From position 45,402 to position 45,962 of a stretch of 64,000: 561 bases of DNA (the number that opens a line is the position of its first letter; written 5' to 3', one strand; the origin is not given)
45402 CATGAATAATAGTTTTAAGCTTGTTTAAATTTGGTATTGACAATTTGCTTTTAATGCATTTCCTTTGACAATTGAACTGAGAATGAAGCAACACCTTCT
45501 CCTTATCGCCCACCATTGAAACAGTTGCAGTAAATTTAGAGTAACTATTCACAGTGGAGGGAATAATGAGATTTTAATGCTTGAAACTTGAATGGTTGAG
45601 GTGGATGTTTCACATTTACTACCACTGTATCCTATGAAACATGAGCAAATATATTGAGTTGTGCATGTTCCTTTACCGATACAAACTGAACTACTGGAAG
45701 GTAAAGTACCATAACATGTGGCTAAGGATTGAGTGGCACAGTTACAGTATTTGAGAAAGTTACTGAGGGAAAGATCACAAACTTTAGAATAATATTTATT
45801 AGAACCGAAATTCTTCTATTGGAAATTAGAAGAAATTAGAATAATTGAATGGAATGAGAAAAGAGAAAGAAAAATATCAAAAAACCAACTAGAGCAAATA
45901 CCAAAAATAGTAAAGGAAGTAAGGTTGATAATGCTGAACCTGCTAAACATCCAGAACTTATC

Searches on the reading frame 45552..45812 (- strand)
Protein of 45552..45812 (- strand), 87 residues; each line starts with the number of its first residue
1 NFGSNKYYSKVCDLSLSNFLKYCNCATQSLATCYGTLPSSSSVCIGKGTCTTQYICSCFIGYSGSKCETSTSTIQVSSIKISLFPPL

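Call 18: find_homologous_proteins(query=window:45552-45812:-, max_evalue=0.01)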
Query seq(87 aa): 1 candidates shared short words with the query, none scored E <= 0.01.
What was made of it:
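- On EGF-like domain, as the reading frame inside A/B/C: No database protein contains it (call 18).
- Tried and rejected: A search of 5.8 billion proteins with the 87-aa translation found nothing (call 18).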

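Call 25: search_protein_families(library=pfam, proteins=[window:45552-45812:-], max_evalue=10)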
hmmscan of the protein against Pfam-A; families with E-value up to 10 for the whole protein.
seq(87 aa): 4 families
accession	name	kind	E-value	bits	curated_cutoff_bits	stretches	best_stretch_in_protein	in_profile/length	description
PF07974.19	EGF_2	-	0.00024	21.8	22.1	1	40-67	4-32/32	EGF-like domain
PF23106.1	EGF_Teneurin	-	0.011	16.2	24.3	1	44-68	5-28/30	Teneurin-like EGF domain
PF00008.33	EGF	-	0.017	15.8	21.5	1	44-65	6-31/32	EGF-like domain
PF21700.4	EGF_DL_JAG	-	0.058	13.9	27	1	48-68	3-23/26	Delta-like/Jagged, EGF-like domain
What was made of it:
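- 45636..45976 (-): C: the 3' end of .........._75307 (transmembrane segment and stop at 45836-45838), followed by a roughly 70-nt spacer, the Y patch (45748-45768) and an EGF-like pseudo-exon. It is the most complete copy and the likely source of A and B. EGF_2 scores 21.8 bits against a cut-off of 22.1 (call 25).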
